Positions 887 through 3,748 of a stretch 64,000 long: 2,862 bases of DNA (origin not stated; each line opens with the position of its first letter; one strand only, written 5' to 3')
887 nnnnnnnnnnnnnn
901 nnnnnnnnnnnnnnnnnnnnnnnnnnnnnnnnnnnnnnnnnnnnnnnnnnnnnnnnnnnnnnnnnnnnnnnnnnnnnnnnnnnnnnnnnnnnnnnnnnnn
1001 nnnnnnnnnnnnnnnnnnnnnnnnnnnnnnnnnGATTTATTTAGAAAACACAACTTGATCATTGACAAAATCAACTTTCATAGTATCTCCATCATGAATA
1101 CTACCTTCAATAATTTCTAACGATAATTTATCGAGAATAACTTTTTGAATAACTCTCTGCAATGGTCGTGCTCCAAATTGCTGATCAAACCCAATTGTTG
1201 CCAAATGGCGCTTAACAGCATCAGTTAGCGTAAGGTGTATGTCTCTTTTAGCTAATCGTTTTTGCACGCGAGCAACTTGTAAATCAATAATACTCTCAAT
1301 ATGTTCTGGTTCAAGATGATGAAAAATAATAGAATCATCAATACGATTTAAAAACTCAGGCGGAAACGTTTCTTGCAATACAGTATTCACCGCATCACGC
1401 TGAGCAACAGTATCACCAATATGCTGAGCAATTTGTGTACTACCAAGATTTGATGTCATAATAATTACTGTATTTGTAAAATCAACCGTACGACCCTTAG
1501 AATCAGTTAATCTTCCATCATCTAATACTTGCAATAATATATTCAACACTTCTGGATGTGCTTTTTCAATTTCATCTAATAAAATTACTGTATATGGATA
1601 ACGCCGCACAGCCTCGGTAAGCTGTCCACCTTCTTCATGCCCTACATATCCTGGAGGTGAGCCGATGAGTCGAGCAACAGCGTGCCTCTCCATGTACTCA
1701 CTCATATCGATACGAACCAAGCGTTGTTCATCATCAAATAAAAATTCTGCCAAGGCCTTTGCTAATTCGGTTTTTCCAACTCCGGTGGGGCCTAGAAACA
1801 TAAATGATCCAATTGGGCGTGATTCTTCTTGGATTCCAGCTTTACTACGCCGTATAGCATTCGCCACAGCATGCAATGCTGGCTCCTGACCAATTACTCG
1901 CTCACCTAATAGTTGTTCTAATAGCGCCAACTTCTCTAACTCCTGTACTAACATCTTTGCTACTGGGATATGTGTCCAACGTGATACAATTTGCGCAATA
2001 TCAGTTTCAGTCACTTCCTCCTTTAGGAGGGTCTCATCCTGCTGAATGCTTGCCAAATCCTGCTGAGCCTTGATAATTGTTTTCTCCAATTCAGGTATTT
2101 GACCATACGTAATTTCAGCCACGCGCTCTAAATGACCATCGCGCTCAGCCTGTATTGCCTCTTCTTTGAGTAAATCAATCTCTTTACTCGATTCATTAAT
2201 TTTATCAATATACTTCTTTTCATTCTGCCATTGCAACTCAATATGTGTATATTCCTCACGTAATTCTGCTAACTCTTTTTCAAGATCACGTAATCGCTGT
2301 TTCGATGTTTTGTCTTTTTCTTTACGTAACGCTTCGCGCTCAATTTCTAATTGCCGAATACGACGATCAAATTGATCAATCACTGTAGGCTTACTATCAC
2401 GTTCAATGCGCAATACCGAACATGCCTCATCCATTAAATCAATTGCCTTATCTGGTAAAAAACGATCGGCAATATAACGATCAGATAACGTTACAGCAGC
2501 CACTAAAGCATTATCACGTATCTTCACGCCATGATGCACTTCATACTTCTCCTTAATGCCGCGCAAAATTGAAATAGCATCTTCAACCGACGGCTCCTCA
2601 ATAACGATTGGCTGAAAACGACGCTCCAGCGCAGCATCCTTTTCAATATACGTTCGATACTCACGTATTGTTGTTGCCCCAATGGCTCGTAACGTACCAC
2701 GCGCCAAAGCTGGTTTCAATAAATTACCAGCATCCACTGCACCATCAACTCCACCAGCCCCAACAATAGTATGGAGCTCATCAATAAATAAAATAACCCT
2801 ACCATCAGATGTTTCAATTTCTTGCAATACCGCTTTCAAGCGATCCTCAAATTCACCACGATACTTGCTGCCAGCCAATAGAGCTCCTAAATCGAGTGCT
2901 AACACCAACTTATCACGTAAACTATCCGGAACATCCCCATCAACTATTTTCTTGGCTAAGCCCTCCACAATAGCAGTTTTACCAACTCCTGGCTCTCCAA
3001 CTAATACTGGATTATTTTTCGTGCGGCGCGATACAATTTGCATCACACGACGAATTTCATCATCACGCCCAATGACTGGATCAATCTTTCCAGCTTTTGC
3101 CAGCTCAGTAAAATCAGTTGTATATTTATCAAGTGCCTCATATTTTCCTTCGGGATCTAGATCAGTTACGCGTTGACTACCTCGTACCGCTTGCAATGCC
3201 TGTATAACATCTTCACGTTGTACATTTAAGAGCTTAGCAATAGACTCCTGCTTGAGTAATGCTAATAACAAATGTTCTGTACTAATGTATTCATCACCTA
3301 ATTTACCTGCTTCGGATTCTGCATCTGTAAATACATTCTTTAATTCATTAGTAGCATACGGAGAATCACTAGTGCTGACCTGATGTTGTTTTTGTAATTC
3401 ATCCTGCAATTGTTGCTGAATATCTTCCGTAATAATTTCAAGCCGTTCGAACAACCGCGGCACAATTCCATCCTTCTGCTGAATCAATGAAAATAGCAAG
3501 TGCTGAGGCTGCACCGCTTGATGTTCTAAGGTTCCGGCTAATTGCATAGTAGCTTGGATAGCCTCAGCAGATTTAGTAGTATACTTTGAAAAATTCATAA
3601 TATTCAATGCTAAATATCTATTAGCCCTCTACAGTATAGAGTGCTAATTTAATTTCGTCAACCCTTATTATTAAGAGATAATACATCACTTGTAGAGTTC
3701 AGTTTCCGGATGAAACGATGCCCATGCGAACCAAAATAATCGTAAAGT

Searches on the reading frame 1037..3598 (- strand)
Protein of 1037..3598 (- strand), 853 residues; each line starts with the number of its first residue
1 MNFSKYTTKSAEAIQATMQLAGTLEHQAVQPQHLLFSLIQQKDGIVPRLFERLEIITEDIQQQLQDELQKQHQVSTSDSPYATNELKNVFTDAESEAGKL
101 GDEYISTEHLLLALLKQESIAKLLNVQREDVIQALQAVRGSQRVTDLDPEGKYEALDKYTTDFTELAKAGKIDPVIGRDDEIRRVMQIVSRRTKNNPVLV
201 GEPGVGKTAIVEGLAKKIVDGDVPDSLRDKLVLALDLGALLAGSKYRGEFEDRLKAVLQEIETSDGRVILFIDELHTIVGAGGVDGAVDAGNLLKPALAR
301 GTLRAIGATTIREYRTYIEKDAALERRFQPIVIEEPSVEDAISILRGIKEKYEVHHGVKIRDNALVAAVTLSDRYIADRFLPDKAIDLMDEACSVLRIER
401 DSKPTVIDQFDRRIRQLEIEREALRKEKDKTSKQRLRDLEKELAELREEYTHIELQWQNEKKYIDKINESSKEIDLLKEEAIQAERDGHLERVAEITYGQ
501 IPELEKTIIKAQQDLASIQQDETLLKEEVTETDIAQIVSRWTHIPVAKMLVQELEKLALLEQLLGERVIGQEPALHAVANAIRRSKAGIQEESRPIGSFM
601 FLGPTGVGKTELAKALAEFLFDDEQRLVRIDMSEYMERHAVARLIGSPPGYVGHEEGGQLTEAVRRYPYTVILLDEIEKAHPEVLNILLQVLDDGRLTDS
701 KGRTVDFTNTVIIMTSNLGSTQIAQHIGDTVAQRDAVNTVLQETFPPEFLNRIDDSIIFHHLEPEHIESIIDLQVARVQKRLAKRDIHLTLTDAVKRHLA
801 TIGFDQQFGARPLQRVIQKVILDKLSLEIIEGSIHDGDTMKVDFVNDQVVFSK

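Call 23: search_protein_families(library=pfam, proteins=[window:1037-3598:-], max_evalue=0.001)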
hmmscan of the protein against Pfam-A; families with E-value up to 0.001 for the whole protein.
window:1037-3598:- (853 aa): 27 families (the best 25 are shown)
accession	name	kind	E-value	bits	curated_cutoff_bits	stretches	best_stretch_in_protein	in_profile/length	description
PF07724.20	AAA_2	-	1.7e-69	233.6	27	1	594-755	1-165/166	AAA domain (Cdc48 subfamily)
PF17871.7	AAA_lid_9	-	5.8e-37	126.2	22.8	1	337-439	1-103/104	AAA lid domain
PF10431.15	ClpB_D2-small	-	4.8e-26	91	21.9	1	762-842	1-81/81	C-terminal, D2-small domain, of ClpB protein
PF00004.35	AAA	-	1.1e-23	84.6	21.2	2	198-292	2-86/131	ATPase family associated with various cellular activities (AAA)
PF07728.20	AAA_5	-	1e-19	71.3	22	1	599-720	2-125/139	AAA domain (dynein-related subfamily)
PF02861.25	Clp_N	-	1.5e-18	67.2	20.7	2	93-136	1-46/53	Clp amino terminal domain, pathogenicity island component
PF13401.12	AAA_22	-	5.7e-14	53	27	1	599-694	8-110/130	AAA domain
PF13191.12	AAA_16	-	6e-13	50.1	32.6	1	175-276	2-142/167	AAA ATPase domain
PF00158.32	Sigma54_activat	-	2e-09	37.8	20.2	1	597-716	23-141/168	Sigma-54 interaction domain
PF20720.3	nSTAND3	-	3.4e-07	30.5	27.2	0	193-220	16-43/155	Novel STAND NTPase 3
PF01078.27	Mg_chelatase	-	5e-07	29.8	20.3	0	599-764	25-204/207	Magnesium chelatase, subunit ChlI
PF12775.13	AAA_7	-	3.4e-06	27.1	25.8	0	598-646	35-83/181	P-loop containing dynein motor region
PF01695.23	IstB_IS21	-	6e-06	26.4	24.1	0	600-620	96-116/238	IstB-like ATP binding protein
PF01637.24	ATPase_2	-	6.5e-06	26.6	33.2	0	178-217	4-43/225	ATPase domain predominantly from Archaea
PF05621.17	TniB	-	9.4e-06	25.6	22.4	0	184-334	25-185/189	Bacterial TniB protein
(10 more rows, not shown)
